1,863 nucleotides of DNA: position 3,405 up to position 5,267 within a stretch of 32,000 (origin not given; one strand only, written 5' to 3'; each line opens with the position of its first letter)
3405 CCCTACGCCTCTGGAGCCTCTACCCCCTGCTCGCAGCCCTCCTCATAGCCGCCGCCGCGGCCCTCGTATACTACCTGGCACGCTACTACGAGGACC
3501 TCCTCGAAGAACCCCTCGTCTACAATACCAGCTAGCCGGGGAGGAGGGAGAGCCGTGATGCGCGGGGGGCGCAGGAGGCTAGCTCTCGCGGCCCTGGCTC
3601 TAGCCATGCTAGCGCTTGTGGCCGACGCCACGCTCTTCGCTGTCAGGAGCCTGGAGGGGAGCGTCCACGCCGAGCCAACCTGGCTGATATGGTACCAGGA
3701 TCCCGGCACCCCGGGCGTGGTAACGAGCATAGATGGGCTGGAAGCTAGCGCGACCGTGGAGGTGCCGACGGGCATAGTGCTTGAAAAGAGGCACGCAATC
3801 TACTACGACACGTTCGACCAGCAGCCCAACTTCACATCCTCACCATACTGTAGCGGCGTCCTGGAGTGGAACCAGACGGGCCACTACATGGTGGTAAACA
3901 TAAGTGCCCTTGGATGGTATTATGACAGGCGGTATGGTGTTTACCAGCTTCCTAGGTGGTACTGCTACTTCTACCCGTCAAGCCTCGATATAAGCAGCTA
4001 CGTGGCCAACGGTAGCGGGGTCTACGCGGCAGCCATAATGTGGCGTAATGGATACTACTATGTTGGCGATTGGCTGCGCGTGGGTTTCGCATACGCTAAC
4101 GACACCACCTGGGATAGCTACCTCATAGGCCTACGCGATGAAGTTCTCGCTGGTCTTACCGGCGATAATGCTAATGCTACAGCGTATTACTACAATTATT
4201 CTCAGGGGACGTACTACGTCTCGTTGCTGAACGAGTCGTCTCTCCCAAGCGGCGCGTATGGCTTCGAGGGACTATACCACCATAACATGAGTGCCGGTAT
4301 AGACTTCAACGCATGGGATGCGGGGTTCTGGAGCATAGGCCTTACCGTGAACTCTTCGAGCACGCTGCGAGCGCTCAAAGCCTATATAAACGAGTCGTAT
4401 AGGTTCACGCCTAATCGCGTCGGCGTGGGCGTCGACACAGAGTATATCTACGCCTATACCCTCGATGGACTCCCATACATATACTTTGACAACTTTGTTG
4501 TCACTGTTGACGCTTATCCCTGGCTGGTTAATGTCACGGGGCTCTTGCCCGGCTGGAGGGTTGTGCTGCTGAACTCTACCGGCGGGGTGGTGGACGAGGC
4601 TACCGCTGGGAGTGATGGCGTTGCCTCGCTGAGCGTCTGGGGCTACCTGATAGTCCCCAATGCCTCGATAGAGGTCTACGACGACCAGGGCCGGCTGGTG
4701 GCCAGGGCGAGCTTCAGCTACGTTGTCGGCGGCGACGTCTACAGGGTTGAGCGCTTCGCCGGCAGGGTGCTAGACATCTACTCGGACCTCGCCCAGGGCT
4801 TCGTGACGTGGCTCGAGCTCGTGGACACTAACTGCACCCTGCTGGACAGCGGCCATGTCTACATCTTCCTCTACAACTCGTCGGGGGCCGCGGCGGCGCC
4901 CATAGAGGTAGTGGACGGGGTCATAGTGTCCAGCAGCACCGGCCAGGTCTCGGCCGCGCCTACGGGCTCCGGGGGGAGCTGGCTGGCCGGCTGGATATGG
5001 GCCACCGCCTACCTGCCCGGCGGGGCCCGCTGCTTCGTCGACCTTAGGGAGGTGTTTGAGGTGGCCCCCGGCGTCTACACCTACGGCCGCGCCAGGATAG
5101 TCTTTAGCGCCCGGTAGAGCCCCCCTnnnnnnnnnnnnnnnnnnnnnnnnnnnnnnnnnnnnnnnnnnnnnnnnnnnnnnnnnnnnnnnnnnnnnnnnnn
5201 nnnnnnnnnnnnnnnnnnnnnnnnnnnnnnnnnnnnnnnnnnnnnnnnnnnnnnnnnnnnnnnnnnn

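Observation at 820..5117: Dedicated SipW-type signal peptidase operon with two cognate-signal secreted glycoproteins: candidate undescribed archaeal surface-fibre (TasA / bundling-pilus-like) system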

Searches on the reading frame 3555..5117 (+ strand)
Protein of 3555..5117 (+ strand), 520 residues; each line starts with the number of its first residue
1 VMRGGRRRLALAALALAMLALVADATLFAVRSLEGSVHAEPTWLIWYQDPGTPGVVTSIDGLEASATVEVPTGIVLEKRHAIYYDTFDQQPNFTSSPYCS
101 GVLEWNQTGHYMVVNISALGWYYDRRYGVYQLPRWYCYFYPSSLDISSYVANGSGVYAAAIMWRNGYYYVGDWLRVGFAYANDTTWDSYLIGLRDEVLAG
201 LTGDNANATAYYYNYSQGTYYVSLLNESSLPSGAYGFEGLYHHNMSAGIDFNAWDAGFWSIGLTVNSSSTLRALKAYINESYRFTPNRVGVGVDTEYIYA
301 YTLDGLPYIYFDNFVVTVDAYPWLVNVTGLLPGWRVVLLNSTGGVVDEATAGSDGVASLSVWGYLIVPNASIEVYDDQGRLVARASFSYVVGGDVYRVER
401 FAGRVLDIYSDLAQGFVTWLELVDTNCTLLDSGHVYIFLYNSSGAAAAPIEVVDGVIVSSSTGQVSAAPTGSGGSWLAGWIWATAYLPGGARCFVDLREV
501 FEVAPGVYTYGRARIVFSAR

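Call 3: search_protein_families(library=pfam, proteins=[window:3555-5117:+], max_evalue=1)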
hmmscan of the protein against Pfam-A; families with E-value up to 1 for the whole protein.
window:3555-5117:+ (520 aa): 0 families

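Call 4: search_protein_families(library=ncbifam, proteins=[window:3555-5117:+], max_evalue=1)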
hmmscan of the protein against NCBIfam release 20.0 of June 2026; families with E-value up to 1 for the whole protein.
window:3555-5117:+ (520 aa): 0 families

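Call 18: find_homologous_proteins(query=window:3555-5117:+, max_evalue=0.001)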
Query window:3555-5117:+ (520 aa): 26 proteins with E <= 0.001 among 8000 candidates.
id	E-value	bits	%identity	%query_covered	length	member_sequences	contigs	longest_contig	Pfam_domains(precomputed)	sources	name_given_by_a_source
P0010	0.0e+0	1159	99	100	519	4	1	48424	-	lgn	-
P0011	5.2e-169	582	56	95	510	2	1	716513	-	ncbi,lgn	ncbi:hypothetical protein JCM10135_09570 [Stetteria hydrogenophila]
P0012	3.2e-156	539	53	96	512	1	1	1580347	-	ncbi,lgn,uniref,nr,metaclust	ncbi:hypothetical protein [Staphylothermus hellenicus]|uniref:Uncharacterized protein n=1 Tax=Staphy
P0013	3.9e-147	509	51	96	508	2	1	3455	-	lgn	-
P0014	3.0e-67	246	37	95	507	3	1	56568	-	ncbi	-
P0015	4.7e-64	235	36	95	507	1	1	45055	-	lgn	-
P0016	6.9e-60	221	34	95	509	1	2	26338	-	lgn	-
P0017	3.6e-58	216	35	95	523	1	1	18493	-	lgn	-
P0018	2.0e-57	213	35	95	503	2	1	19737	-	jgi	jgi:hypothetical protein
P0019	2.0e-56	210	35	98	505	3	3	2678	-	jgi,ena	jgi:hypothetical protein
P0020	4.8e-56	209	35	90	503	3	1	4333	-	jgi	jgi:hypothetical protein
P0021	9.1e-56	208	35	95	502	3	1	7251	-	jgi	-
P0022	5.1e-55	205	36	97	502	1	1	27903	-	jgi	-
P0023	7.9e-55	205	37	87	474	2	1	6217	-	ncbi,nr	ncbi:MAG: hypothetical protein JHC33_05560, partial [Ignisphaera sp.]|nr:hypothetical protein [Ignis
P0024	2.3e-54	203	36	90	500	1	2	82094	-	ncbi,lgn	ncbi:MAG: hypothetical protein QXE10_00140 [Desulfurococcaceae archaeon]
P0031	3.1e-48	183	34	88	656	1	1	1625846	-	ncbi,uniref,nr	ncbi:hypothetical protein IG193_07605 [Infirmifilum lucidum]|uniref:Uncharacterized protein n=1 Tax=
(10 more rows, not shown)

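Call 20: find_encoding_contigs(protein=P0031, flank=8000, max_places=1)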
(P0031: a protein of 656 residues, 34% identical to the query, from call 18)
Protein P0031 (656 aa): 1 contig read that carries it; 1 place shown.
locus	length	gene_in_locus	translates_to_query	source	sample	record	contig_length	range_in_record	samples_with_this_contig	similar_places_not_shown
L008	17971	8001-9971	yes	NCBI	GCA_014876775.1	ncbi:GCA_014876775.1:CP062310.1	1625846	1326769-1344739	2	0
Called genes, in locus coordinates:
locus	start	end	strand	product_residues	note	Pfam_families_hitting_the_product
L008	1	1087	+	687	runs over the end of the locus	PF04945:YHS, PF00122:E1-E2_ATPase, PF00702:Hydrolase, PF08282:Hydrolase_3 (faint)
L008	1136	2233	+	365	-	PF05343:Peptidase_M42, PF02127:Peptidase_M18 (faint), PF01546:Peptidase_M20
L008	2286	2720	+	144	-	PF27343:MJ0207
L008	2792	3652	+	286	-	PF01210:NAD_Gly3P_dh_N (faint), PF03807:F420_oxidored, PF14748:P5CR_dimer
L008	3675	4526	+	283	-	PF01569:PAP2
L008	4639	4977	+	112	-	-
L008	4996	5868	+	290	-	PF13412:HTH_24 (weak), PF24266:HTH_HVO_0163_N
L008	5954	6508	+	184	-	-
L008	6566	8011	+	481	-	-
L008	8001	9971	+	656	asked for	-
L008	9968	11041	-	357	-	PF02746:MR_MLE_N, PF13378:MR_MLE_C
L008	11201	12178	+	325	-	-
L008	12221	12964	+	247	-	PF04126:Cyclophil_like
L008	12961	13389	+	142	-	-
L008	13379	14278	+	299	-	-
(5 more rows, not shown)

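Call 21: find_encoding_contigs(protein=P0014, flank=8000, max_places=1)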
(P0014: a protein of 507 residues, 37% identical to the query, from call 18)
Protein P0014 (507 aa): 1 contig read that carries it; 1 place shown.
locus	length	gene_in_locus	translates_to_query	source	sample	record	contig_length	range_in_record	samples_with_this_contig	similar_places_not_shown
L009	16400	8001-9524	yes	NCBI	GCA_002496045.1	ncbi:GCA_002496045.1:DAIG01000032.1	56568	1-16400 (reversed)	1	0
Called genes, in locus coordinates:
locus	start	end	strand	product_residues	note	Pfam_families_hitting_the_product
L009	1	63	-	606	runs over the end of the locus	PF04675:DNA_ligase_A_N, PF01068:DNA_ligase_A_M, PF04679:DNA_ligase_A_C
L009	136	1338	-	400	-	PF07690:MFS_1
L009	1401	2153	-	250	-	PF00924:MS_channel_2nd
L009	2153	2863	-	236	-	-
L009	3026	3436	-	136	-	PF18894:PhageMetallopep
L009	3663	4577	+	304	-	PF00583:Acetyltransf_1, PF13480:Acetyltransf_6, PF13673:Acetyltransf_10 (weak), PF13508:Acetyltransf_7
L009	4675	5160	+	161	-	PF09339:HTH_IclR (faint), PF14947:HTH_45 (weak)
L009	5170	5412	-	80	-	-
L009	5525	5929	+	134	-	-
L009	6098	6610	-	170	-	-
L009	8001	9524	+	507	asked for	-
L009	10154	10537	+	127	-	-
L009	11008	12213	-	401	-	PF00465:Fe-ADH, PF13685:Fe-ADH_2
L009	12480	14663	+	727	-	PF01663:Phosphodiest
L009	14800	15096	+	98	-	-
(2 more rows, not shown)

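Call 22: find_encoding_contigs(protein=P0024, flank=8000, max_places=1)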
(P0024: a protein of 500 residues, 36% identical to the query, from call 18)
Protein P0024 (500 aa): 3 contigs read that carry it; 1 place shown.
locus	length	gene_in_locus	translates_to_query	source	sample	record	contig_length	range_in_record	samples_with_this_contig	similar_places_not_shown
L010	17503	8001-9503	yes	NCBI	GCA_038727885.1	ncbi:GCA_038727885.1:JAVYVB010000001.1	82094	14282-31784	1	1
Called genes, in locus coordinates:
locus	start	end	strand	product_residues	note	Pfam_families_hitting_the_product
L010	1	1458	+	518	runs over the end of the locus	PF01702:TGT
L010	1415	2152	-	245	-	PF09754:PAC2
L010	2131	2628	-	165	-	PF14810:TGT_C2, PF01472:PUA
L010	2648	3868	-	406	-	PF16450:Prot_ATP_ID_OB_C, PF17758:Prot_ATP_ID_OB_N (weak), PF13191:AAA_16 (faint), PF00004:AAA, PF05496:RuvB_N (weak), PF07724:AAA_2 (weak), PF07728:AAA_5 (weak), PF17862:AAA_lid_3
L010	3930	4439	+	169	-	PF13560:HTH_31 (weak), PF01381:HTH_3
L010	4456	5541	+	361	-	PF13167:GTP-bdg_N, PF16360:GTP-bdg_M, PF01926:MMR_HSR1, PF02421:FeoB_N, PF00009:GTP_EFTU (weak), PF16897:MMR_HSR1_Xtn (weak)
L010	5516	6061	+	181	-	PF01994:Trm56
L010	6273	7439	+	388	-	PF07690:MFS_1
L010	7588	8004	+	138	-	-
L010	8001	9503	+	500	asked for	-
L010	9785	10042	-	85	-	PF04014:MazE_antitoxin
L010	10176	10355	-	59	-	-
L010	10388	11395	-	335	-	-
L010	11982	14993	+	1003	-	-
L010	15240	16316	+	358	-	PF04326:SLFN_AlbA_2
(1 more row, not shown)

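Call 40: find_related_loci(query=A4, collection=genome_contigs, flank=10000)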
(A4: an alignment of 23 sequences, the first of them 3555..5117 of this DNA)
Query A4 (520 aa) in genome_contigs; peptide patterns used: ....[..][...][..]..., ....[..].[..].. (x = any residue, [..] = any of these).
19 stretches matched a pattern; 5 encode a relative of the query (tblastn E <= 1e-3); 5 distinct loci.
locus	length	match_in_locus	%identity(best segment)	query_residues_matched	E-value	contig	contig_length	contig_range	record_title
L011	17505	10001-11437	37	9-502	2e-75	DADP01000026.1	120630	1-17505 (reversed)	MAG TPA_asm: Desulfurococcaceae archaeon UBA285 UBA285_contig_19243, whole genome shotgun sequence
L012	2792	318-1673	35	25-493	3e-56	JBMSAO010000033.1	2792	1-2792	MAG: Desulfurococcaceae archaeon isolate Desulfurococcaceae-CON-C-r01 Desulfurococcaceae-CON-C-r01_k141_288975, whole ge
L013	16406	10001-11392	34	9-493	9e-64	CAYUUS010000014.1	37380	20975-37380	MAG TPA_asm: uncultured Ignisphaera sp. isolate SRP104967_co1_57 genome assembly, contig: NODE_342_length_37380_cov_357.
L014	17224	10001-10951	36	75-406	1e-41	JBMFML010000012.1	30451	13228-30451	MAG: Desulfurococcaceae archaeon isolate KM4337-20 NODE_12_length_30451_cov_2.432442, whole genome shotgun sequence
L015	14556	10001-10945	31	71-399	2e-28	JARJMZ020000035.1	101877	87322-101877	MAG: Thermoprotei archaeon isolate MAG_11 k141_195117, whole genome shotgun sequence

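Call 45: predict_structure(alignment_id=A4)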
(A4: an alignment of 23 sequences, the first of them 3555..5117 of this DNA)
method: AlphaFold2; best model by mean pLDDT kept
length: 520 residues; sequences in the alignment: 23
mean_pLDDT: 82.3   pTM: 0.75
mean pLDDT of the five models: 82.3, 82.2, 82.0, 80.8, 79.4
residues with pLDDT >= 90: 251; 70-90: 161; 50-70: 77; < 50: 31
segments of 3 or more residues with pLDDT < 50: 1-4, 29-40, 232-234, 263-271
pLDDT, mean of each block of 10 residues (from residue 1): 52 75 56 41 85 94 94 91 93 87 92 83 53 75 96 96 72 80 91 70 67 71 74 56 86 89 48 73 93 73 68 95 93 91 94 92 89 86 88 91 95 93 91 88 90 89 92 86 87 95 90 93
secondary structure, 60 per line:
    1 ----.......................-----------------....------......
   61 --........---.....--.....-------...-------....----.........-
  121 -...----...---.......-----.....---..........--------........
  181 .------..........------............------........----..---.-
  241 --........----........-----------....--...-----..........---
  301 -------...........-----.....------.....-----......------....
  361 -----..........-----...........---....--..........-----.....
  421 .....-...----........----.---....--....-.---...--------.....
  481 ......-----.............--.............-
elements in order: H5-27 E45-48 E55-60 E63-70 E74-78 E81-85 E93-95 E103-106 E111-115 H116-119 E122-124 E129-131 E135-141 H147-151 E155-164 E173-181 E188-197 E204-215 E222-229 E243-250 E255-262 E274-277 E288-297 E308-318 E324-328 E335-339 E345-350 E357-360 E366-375 E381-391 E395-398 E401-410 E416-425 E434-441 E450-453 E456-459 E465-467 E476-486 E492-504 E507-519

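Call 48: fold_search(model_id=the predicted structure, library=pdb)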
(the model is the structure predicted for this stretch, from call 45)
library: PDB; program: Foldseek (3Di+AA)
matches with E <= 10: 1756; with E <= 0.001: 108
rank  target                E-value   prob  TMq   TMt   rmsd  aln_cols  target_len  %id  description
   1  1sbf_A                1.6e-06  1.00  0.25  0.49  11.6       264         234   14  SOYBEAN AGGLUTININ (released 1998-04-22)
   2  9c4i_A                4.9e-06  1.00  0.25  0.47  11.2       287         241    7  Centrolobium microchaete seed lectin (CML) complexed with Man1-3Man-OMe (released 2024-06-26)
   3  5eyx_A                5.4e-06  1.00  0.25  0.49  10.7       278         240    8  Monoclinic Form of Centrolobium tomentosum seed lectin (CTL) complexed with Man1-3Man-OMe. (released 2016-03-16)
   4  3zvx_A                7.6e-06  1.00  0.26  0.49  10.9       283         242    9  STRUCTURE OF THE LECTIN FROM PLATYPODIUM ELEGANS IN COMPLEX WITH A TRIMANNOSIDE (released 2012-01-11)
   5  5eyy_A                8.5e-06  1.00  0.25  0.49  10.4       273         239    8  Tetragonal Form of Centrolobium tomentosum seed lectin (CTL) complexed with Man1-3Man-OMe. (released 2016-03-16)
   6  2gme_B                8.5e-06  1.00  0.26  0.51  10.5       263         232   11  Metal-free (apo) P. angolensis seed lectin (released 2006-07-25)
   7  1g9f_A                1.0e-05  1.00  0.26  0.49  10.9       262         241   12  CRYSTAL STRUCTURE OF THE SOYBEAN AGGLUTININ IN A COMPLEX WITH A BIANTENNARY BLOOD GROUP ANTIGEN ANALOG (released 2001-06-13)
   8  3zvx_B                1.2e-05  1.00  0.25  0.48  11.0       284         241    9  STRUCTURE OF THE LECTIN FROM PLATYPODIUM ELEGANS IN COMPLEX WITH A TRIMANNOSIDE (released 2012-01-11)
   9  2ar6_A                1.3e-05  1.00  0.25  0.49  10.4       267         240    9  Pterocarpus angolensis Lectin (PAL) In Complex With The Pentasaccharide M592 (released 2006-08-01)
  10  7w92_A                1.3e-05  0.92  0.15  0.09  22.1       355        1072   12  Open state of SARS-CoV-2 Delta variant spike protein (released 2022-01-12)
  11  2gnb_B                1.7e-05  1.00  0.26  0.52   9.5       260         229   11  EDTA-treated (2 weeks) P. angolensis lectin (released 2006-07-25)
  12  1q8q_A                1.8e-05  1.00  0.25  0.50  10.2       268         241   10  Pterocarpus angolensis lectin (PAL) in complex with the dimannoside Man(alpha1-4)Man (released 2004-02-10)
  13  3zyr_B                1.8e-05  1.00  0.25  0.47  11.2       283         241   10  Structure of the lectin from Platypodium elegans in complex with heptasaccharide (released 2012-01-11)
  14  3zyr_A                2.7e-05  1.00  0.25  0.49  11.0       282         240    8  Structure of the lectin from Platypodium elegans in complex with heptasaccharide (released 2012-01-11)
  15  7c7u_B                3.0e-05  0.23  0.09  0.08  22.6       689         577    9  Biofilm associated protein - BSP domain (released 2021-05-12)
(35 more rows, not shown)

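Call 88: search_protein_families(library=pfam, proteins=[L013:12588-13277:+], max_evalue=10)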
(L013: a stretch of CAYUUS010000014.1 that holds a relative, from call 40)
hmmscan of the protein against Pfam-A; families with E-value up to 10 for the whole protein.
L013:12588-13277:+ (229 aa): 2 families
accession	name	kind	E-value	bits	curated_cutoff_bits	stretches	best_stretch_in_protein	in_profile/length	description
PF17671.6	DUF5531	-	0.1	12.9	25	1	191-213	15-37/152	Family of unknown function (DUF5531)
PF07034.17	ORC3_N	-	0.39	10.5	25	1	11-47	207-243/328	Origin recognition complex (ORC) subunit 3 N-terminus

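Call 90: search_protein_families(library=pfam, alignment_id=A4, max_evalue=1)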
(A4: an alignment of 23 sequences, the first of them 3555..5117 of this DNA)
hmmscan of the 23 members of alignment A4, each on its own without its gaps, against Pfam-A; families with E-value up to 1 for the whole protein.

A. member 1, window:3555-5117:+ (520 aa): 0 families

B. families by the number of members that match (of 23 scanned): 13 families
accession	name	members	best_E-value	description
PF16760.10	CBM53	2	0.5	Starch/carbohydrate-binding module (family 53)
PF22701.2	Mala_s_1-like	1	0.035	Mal s 1 allergenic protein-like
PF17936.7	Big_6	1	0.052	Bacterial Ig domain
PF15532.11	Ntox30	1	0.064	Bacterial toxin 30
PF03944.20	Endotoxin_C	1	0.073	delta endotoxin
PF21446.3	Gp34_trimer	1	0.11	Long-tail fiber proximal subunit, C-terminal, trimerization domain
PF04566.18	RNA_pol_Rpb2_4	1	0.12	RNA polymerase Rpb2, domain 4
PF13964.12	Kelch_6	1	0.12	Kelch motif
PF18403.7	Thioredoxin_15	1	0.13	Thioredoxin-like domain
PF22659.2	YycE-like_C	1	0.19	YycE-like C-terminal domain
PF20541.3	DUF6756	1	0.22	Family of unknown function (DUF6756)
PF13921.12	Myb_DNA-bind_6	1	0.34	Myb-like DNA-binding domain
PF01344.31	Kelch_1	1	0.4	Kelch motif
